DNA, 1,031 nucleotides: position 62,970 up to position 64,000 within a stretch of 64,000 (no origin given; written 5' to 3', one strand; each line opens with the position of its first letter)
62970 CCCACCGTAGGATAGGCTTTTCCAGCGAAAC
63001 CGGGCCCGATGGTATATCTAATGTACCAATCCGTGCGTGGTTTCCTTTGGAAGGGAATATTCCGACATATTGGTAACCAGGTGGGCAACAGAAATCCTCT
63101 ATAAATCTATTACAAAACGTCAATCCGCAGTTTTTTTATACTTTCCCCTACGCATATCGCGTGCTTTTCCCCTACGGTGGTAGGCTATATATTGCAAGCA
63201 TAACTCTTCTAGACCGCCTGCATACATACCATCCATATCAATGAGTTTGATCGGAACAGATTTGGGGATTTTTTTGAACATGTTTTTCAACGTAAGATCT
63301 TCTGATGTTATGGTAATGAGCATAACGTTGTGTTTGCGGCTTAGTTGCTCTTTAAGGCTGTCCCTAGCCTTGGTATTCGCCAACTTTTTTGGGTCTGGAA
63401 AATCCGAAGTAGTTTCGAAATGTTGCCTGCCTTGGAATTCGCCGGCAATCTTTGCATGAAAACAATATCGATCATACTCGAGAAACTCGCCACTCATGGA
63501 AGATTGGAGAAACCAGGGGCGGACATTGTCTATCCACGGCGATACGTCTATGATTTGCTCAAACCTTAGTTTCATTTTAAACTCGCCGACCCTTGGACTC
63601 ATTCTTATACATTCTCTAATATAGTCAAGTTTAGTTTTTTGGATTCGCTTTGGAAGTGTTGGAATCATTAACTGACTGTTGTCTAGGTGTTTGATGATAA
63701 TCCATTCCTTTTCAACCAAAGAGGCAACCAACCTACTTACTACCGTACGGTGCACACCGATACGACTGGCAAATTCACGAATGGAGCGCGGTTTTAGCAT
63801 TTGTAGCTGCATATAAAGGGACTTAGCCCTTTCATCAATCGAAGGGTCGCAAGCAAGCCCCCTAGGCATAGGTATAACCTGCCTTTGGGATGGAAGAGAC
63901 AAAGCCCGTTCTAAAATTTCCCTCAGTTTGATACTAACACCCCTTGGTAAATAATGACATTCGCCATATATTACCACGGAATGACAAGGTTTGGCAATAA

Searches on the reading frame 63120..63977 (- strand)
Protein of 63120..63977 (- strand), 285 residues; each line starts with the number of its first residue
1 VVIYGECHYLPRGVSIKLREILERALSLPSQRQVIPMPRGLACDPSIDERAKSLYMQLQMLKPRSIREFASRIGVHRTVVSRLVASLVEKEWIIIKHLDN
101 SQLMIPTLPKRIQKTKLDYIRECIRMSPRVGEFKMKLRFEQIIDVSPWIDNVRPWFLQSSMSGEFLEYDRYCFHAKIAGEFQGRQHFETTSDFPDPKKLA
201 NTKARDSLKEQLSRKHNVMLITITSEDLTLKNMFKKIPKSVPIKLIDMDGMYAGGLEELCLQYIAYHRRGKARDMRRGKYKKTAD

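Call 6: search_protein_families(library=pfam, proteins=[window:63120-63977:-], max_evalue=1)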
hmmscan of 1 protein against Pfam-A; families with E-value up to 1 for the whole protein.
window:63120-63977:- (285 aa): 10 families
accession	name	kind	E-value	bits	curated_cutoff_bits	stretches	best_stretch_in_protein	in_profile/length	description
PF12802.13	MarR_2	-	0.00027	21.5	27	1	62-94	18-51/61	MarR family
PF01047.28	MarR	-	0.0014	18.9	24.6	1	63-94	17-48/59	MarR family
PF25213.1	HVO_A0261_N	-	0.0049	17.2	35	1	62-93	23-54/86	HVO_A0261 N-terminal domain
PF01978.25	TrmB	-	0.0091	16.3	25.6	1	53-97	12-56/68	Sugar-specific transcriptional regulator TrmB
PF13545.12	HTH_Crp_2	-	0.017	15.5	27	1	67-94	26-53/70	Crp-like helix-turn-helix domain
PF13730.12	HTH_36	-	0.029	14.6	25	1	63-93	26-55/55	Helix-turn-helix domain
PF09339.16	HTH_IclR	-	0.032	14.4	22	1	65-92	20-47/52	IclR helix-turn-helix domain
PF00760.24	Cucumo_coat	-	0.09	12.8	22.6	0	207-263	61-118/175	Cucumovirus coat protein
PF04552.19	Sigma54_DBD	-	0.11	12.6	22.8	1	56-86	42-72/160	Sigma-54, DNA binding domain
PF08279.18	HTH_11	-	0.13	12.6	25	1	50-90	1-42/55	HTH domain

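Call 12: find_homologous_proteins(query=window:63120-63977:-)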
Query window:63120-63977:- (285 aa): 14 proteins with E <= 0.001 among 346 candidates.
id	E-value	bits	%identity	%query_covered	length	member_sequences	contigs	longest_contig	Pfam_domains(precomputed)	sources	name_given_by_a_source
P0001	1.1e-186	636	99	100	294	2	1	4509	-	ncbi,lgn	-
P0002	5.5e-132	457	75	94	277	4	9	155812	-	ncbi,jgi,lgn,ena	jgi:hypothetical protein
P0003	2.0e-120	419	70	91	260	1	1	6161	-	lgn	-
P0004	7.9e-120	417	72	89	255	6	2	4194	-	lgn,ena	-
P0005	4.9e-112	392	76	81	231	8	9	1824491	-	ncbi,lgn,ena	-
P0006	2.9e-106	373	72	79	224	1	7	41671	-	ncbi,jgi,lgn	-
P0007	4.0e-106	372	69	84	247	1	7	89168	-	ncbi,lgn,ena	-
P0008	4.8e-92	326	61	86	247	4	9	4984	-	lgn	-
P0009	1.2e-88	315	55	96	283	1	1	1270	-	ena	-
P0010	9.2e-87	309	55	95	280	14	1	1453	PF12802.14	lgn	-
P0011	6.2e-84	300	54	93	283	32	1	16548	PF12802.14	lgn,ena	-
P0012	4.5e-83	297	54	93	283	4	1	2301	-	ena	-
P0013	1.7e-75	272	56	84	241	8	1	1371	PF12802.14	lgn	-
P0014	1.5e-54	203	57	61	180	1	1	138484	-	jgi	jgi:hypothetical protein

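Call 15: find_encoding_contigs(protein=P0002, flank=6000, max_places=4)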
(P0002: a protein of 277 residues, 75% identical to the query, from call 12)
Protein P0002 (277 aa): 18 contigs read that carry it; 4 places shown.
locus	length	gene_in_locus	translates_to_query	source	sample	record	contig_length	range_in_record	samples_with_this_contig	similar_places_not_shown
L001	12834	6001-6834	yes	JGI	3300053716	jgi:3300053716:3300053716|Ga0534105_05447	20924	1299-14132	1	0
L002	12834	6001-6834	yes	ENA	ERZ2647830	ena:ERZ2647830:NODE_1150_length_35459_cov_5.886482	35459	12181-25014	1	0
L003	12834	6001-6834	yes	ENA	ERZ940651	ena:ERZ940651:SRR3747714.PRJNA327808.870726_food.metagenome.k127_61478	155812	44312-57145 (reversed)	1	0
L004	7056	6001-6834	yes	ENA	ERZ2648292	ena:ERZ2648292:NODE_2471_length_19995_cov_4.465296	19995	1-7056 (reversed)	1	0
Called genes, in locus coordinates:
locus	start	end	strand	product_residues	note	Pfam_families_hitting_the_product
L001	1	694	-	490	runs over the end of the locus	PF00664:ABC_membrane, PF00005:ABC_tran, PF13304:AAA_21 (weak)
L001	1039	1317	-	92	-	-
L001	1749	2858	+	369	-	PF02463:SMC_N (weak), PF00005:ABC_tran, PF08402:TOBE_2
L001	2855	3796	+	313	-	PF00528:BPD_transp_1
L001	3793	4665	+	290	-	PF00528:BPD_transp_1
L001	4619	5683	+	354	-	PF01547:SBP_bac_1, PF13416:SBP_bac_8, PF13531:SBP_bac_11, PF13343:SBP_bac_6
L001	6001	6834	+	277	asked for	-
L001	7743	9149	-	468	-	PF01554:MatE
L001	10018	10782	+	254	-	PF20539:DUF6754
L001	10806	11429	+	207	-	-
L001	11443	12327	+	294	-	-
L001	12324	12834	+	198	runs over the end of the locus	-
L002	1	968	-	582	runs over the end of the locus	PF00664:ABC_membrane, PF00005:ABC_tran, PF13304:AAA_21 (faint)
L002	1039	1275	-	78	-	-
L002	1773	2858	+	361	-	PF02463:SMC_N (weak), PF00005:ABC_tran, PF08402:TOBE_2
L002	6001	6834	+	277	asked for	-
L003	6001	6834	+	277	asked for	-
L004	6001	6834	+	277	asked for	-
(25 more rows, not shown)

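Call 16: find_encoding_contigs(protein=P0005, flank=6000, max_places=4)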
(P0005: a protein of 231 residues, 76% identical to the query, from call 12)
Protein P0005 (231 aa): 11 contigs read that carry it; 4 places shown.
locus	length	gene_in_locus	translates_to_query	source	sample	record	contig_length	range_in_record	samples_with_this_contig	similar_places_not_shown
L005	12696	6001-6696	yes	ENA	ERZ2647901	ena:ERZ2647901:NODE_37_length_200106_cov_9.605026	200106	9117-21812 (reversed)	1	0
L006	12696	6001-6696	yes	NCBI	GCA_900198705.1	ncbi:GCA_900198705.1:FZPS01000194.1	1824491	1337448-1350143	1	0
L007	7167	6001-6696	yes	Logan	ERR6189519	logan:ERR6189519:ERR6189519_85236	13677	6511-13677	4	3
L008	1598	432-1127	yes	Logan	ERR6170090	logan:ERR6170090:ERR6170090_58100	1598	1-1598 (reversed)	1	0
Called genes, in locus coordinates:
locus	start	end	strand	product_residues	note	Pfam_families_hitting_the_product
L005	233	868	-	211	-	-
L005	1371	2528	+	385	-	PF02463:SMC_N (weak), PF00005:ABC_tran, PF08402:TOBE_2 (weak)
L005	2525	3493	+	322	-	PF00528:BPD_transp_1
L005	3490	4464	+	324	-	PF00528:BPD_transp_1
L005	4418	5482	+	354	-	PF01547:SBP_bac_1, PF13416:SBP_bac_8, PF13531:SBP_bac_11, PF13343:SBP_bac_6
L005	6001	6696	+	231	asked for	-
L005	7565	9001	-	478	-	PF01554:MatE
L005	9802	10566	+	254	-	PF20539:DUF6754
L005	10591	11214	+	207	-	-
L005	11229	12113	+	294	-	-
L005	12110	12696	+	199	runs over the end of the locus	-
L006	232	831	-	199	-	-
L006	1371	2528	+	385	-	PF02463:SMC_N (weak), PF00005:ABC_tran, PF08402:TOBE_2 (weak)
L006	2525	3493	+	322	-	PF00528:BPD_transp_1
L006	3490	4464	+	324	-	PF00528:BPD_transp_1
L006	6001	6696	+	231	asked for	-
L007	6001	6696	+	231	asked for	-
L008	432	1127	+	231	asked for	-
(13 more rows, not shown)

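Call 17: find_encoding_contigs(protein=P0011, flank=6000, max_places=3)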
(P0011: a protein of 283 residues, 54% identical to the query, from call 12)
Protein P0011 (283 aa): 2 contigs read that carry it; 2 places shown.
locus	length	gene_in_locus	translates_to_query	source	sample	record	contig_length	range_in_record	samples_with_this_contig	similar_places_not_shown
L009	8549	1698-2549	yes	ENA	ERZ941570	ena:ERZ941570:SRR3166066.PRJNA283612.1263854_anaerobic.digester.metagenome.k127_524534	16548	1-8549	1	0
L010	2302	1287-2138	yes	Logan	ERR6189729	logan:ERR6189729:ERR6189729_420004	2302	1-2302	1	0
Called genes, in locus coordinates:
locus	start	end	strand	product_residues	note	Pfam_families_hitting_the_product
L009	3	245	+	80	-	?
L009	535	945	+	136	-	PF02566:OsmC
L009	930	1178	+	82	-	-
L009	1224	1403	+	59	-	PF03479:PCC (weak)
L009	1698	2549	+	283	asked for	PF12802:MarR_2 (weak)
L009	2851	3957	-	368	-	PF01926:MMR_HSR1 (weak), PF06071:YchF-GTPase_C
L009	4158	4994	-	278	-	PF12679:ABC2_membrane_2, PF12698:ABC2_membrane_3, PF12730:ABC2_membrane_4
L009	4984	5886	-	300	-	PF00005:ABC_tran, PF13304:AAA_21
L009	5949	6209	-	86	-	-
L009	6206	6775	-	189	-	-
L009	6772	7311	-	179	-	PF04542:Sigma70_r2, PF08281:Sigma70_r4_2, PF04545:Sigma70_r4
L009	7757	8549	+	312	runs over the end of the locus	-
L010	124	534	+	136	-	PF02566:OsmC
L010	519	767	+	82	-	-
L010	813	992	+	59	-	PF03479:PCC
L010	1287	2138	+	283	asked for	PF12802:MarR_2 (weak)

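Call 26: find_related_loci(query=A1, collection=genome_contigs, flank=10000)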
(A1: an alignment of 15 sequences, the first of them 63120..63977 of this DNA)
Query A1 (285 aa) in genome_contigs; peptide patterns used: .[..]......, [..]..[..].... (x = any residue, [..] = any of these).
154 stretches matched a pattern; 6 encode a relative of the query (tblastn E <= 1e-3); 6 distinct loci.
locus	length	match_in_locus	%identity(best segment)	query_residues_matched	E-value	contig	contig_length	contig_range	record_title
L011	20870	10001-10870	73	1-285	3e-140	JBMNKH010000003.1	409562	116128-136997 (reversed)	MAG: Bacillota bacterium isolate SBF912LR0HQ0183 contig_42549, whole genome shotgun sequence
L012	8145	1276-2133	69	1-285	2e-132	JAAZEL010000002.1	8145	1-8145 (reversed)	MAG: Candidatus Fermentithermobacillaceae bacterium isolate AS09scLD_335 18851_AS09, whole genome shotgun sequence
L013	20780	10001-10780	70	20-279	2e-124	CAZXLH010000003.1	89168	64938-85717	MAG TPA_asm: uncultured Eubacteriales bacterium isolate SRP192927_co8_49 genome assembly, contig: NODE_146_length_89168_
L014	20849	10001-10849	53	1-279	7e-92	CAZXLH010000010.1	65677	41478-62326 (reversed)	MAG TPA_asm: uncultured Eubacteriales bacterium isolate SRP192927_co8_49 genome assembly, contig: NODE_280_length_65677_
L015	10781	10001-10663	55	62-279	3e-77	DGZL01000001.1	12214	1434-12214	MAG TPA_asm: Firmicutes bacterium UBA4981 UBA4981_contig_4793, whole genome shotgun sequence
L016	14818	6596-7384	55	13-276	3e-92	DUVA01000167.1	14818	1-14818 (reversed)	MAG TPA_asm: Bacillota bacterium isolate AS08sgBPME_304 196411_AS08, whole genome shotgun sequence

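Call 30: predict_structure(alignment_id=A1)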
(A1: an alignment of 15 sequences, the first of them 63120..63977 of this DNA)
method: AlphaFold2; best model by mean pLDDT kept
length: 285 residues; sequences in the alignment: 15
mean_pLDDT: 53.1   pTM: 0.47
mean pLDDT of the five models: 53.1, 49.5, 49.2, 48.7, 46.8
residues with pLDDT >= 90: 23; 70-90: 37; 50-70: 82; < 50: 143
segments of 3 or more residues with pLDDT < 50: 1-33, 136-194, 215-230, 236-256, 281-285
pLDDT, mean of each block of 10 residues (from residue 1): 29 36 41 59 88 83 79 91 92 71 68 63 60 49 33 28 30 28 30 47 53 43 42 48 39 49 53 56 47
secondary structure, 60 per line:
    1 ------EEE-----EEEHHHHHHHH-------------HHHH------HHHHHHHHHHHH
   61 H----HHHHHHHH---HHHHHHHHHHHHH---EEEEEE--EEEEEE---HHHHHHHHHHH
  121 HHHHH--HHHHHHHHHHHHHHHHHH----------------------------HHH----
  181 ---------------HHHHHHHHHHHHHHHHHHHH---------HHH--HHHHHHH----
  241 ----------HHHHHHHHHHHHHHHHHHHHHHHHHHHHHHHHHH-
elements in order: E7-9 E15-17 H18-25 H39-42 H49-61 H66-73 H77-89 E93-98 E101-106 H110-125 H128-145 H196-215 H230-236 H251-284
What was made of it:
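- Tried and rejected: The C-terminal half was poor, pLDDT 53 (call 30).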

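Call 31: search_protein_families(library=ncbifam, proteins=[P0001, P0011], max_evalue=1)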
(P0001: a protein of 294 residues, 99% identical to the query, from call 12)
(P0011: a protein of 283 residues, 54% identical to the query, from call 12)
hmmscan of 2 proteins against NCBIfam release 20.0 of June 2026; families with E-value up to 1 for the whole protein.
P0001 (294 aa): 0 families

P0011 (283 aa): 1 family
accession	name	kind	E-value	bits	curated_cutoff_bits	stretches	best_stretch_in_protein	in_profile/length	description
TIGR00738.1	rrf2_super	superfamily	0.14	12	73.3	1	54-93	15-55/132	Rrf2 family transcriptional regulator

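Call 32: search_protein_families(library=phrogs, proteins=[P0001, P0011], max_evalue=1)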
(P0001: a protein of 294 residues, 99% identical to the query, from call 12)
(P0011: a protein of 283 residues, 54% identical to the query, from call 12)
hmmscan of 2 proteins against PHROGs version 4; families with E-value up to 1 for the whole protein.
P0001 (294 aa): 9 families
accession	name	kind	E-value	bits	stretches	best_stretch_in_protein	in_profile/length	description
phrog_9084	-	DNA, RNA and nucleotide metabolism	8.4e-09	36.7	1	170-256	88-174/187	homing endonuclease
phrog_559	-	DNA, RNA and nucleotide metabolism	1.1e-06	28.7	1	173-240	337-403/607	HNH endonuclease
phrog_4538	-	unknown function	1.1e-05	25.6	1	176-255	261-338/447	-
phrog_27771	-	unknown function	4e-05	23.5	1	173-248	464-540/549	-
phrog_7140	-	DNA, RNA and nucleotide metabolism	0.00017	21.4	1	186-253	167-232/423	intron encoded nuclease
phrog_34504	-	unknown function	0.0014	18.8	1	179-246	311-378/386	-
phrog_19778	-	unknown function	0.009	16.1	1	174-247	283-357/362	-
phrog_14939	-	unknown function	0.089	13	1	208-254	146-191/313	-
phrog_19658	-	DNA, RNA and nucleotide metabolism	0.32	11.5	1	59-117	20-88/283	replication initiation protein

P0011 (283 aa): 12 families
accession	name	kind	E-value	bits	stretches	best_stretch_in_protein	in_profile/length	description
phrog_27771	-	unknown function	1.6e-08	34.7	1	159-240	459-541/549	-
phrog_9084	-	DNA, RNA and nucleotide metabolism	4.8e-08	34.3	1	161-246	88-173/187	homing endonuclease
phrog_559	-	DNA, RNA and nucleotide metabolism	2.2e-06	27.7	1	163-227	335-399/607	HNH endonuclease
phrog_7140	-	DNA, RNA and nucleotide metabolism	1.4e-05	25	1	179-269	169-257/423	intron encoded nuclease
phrog_4538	-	unknown function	3.9e-05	23.7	1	173-246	267-338/447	-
phrog_34504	-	unknown function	0.00031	21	1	168-226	309-367/386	-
phrog_1687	-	transcription regulation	0.0029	18.6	1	58-121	11-76/162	MarR family transcrition regulator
phrog_1123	-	unknown function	0.0089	16.9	1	43-96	25-79/112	-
phrog_270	-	DNA, RNA and nucleotide metabolism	0.011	16.1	1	20-96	18-100/383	replication initiation protein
phrog_27962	-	unknown function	0.021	15.9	1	46-93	99-146/166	-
phrog_186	-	DNA, RNA and nucleotide metabolism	0.092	13.4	1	39-111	27-103/308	DnaD-like helicase loader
phrog_142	-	moron, auxiliary metabolic gene and host takeover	0.4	11.8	0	60-95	23-58/116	Ren-like exclusion protein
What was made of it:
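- On PD-(D/E)xK (Vsr/DUF559/restriction-endonuclease-like) nuclease fold (protein, residues ~128-250): PHROG homing endonuclease at E 8e-9 (call 32).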

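Call 33: search_solved_structures(query=A1, max_evalue=10, show_alignments=3)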
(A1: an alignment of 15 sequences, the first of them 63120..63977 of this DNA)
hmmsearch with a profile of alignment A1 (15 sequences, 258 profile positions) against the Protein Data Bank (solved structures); distinct sequences matched with E-value up to 10: 3.
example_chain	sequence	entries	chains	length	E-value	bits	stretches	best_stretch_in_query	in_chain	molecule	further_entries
2d1h_A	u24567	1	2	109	0.017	17.5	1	23-97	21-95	109aa long hypothetical transcriptional regulator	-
2eth_A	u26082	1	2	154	0.67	12.3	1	23-71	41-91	transcriptional regulator, putative, Mar family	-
7ueb_E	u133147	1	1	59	0.72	12.2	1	24-69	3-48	PscE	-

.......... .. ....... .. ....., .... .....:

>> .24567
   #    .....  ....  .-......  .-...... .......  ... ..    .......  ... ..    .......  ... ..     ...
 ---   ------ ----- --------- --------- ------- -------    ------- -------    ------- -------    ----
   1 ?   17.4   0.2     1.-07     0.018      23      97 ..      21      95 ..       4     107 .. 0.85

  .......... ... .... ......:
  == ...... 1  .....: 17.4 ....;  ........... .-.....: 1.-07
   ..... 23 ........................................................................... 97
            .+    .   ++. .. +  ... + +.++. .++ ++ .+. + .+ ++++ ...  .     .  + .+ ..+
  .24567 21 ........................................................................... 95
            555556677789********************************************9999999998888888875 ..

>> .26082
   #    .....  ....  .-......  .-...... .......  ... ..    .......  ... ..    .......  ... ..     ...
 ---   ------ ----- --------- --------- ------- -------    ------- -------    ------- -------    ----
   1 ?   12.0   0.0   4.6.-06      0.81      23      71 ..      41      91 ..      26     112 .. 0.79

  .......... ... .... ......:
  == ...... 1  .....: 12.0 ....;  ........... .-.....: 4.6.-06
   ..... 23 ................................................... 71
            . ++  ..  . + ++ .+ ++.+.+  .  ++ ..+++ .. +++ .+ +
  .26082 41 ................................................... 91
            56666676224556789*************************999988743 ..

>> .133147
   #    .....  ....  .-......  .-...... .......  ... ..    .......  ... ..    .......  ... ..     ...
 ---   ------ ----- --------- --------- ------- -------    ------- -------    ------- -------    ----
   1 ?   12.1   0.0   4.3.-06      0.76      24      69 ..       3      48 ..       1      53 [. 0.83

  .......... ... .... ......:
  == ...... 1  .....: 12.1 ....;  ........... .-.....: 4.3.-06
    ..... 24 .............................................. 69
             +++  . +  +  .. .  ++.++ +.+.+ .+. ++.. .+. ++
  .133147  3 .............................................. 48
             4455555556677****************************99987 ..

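Call 34: search_protein_families(library=pfam, alignment_id=A1, max_evalue=1)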
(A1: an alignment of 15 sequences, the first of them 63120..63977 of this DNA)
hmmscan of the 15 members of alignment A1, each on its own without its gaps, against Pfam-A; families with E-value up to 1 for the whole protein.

A. member 1, window:63120-63977:- (285 aa): 10 families
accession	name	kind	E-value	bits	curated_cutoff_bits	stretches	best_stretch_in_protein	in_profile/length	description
PF12802.13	MarR_2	-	0.00027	21.5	27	1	62-94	18-51/61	MarR family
PF01047.28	MarR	-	0.0014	18.9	24.6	1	63-94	17-48/59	MarR family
PF25213.1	HVO_A0261_N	-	0.0049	17.2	35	1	62-93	23-54/86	HVO_A0261 N-terminal domain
PF01978.25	TrmB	-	0.0091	16.3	25.6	1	53-97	12-56/68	Sugar-specific transcriptional regulator TrmB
PF13545.12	HTH_Crp_2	-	0.017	15.5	27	1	67-94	26-53/70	Crp-like helix-turn-helix domain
PF13730.12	HTH_36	-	0.029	14.6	25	1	63-93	26-55/55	Helix-turn-helix domain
PF09339.16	HTH_IclR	-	0.032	14.4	22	1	65-92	20-47/52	IclR helix-turn-helix domain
PF00760.24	Cucumo_coat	-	0.09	12.8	22.6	0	207-263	61-118/175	Cucumovirus coat protein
PF04552.19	Sigma54_DBD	-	0.11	12.6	22.8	1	56-86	42-72/160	Sigma-54, DNA binding domain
PF08279.18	HTH_11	-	0.13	12.6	25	1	50-90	1-42/55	HTH domain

B. families by the number of members that match (of 15 scanned): 24 families
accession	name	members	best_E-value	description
PF12802.13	MarR_2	13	1.6e-06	MarR family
PF01978.25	TrmB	12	9.1e-05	Sugar-specific transcriptional regulator TrmB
PF01047.28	MarR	10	8.1e-05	MarR family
PF09339.16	HTH_IclR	9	7.9e-05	IclR helix-turn-helix domain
PF13730.12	HTH_36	7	0.0009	Helix-turn-helix domain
PF25213.1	HVO_A0261_N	7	0.0036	HVO_A0261 N-terminal domain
PF02082.26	Rrf2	7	0.0041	Iron-dependent Transcriptional regulator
PF13545.12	HTH_Crp_2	6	0.0049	Crp-like helix-turn-helix domain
PF25212.1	HVO_A0114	6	0.0052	HVO_A0114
PF08279.18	HTH_11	5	0.079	HTH domain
PF17838.7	PH_16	4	0.018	PH domain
PF13412.12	HTH_24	3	0.0018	Winged helix-turn-helix DNA-binding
PF24409.1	wHTH-PRTase_assc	3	0.03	wHTH-PRTase associated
PF08221.17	HTH_9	2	0.0019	RNA polymerase III subunit RPC82 helix-turn-helix domain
PF00760.24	Cucumo_coat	2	0.09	Cucumovirus coat protein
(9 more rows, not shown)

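Call 42: search_protein_representatives(alignment_id=A1)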
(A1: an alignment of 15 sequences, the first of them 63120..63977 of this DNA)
Query: 15 sequences, 258 profile positions. Proteins with E-value up to 0.001 (for the whole library): 4507; up to 1e-10: 419; up to 1e-30: 52. The best 150 are listed.
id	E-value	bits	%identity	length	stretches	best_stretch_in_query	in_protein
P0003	5.2e-141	484.6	-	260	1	1-257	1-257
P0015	1.5e-85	302.8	-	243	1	18-255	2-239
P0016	1.2e-77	276.9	-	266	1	3-252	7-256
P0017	2.2e-58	213.8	-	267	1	6-257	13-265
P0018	5.5e-56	205.9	-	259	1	3-253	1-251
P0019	1.8e-55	204.3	-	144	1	110-253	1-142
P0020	3.6e-55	203.3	-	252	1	3-253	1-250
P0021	3.7e-52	193.4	-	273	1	3-255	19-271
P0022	1.6e-47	178.2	-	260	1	8-255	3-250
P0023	4.7e-46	173.4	-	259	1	9-254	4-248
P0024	6.3e-44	166.4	-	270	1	5-255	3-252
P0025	2.9e-43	164.2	-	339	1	12-241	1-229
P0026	1.8e-42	161.6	-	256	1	11-249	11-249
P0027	5.0e-42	160.2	-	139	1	1-107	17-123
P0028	6.7e-42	159.8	-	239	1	9-242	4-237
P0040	1.6e-37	145.4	-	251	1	12-245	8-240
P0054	1.0e-32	129.7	-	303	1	4-242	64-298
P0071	1.7e-29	119.1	-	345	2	7-238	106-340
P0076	2.8e-29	118.4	-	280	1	20-239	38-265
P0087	1.9e-27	112.4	-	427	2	7-231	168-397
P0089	2.7e-27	111.9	-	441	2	43-247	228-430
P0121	4.7e-24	101.3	-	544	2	43-240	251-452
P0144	9.3e-23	97.1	-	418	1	7-239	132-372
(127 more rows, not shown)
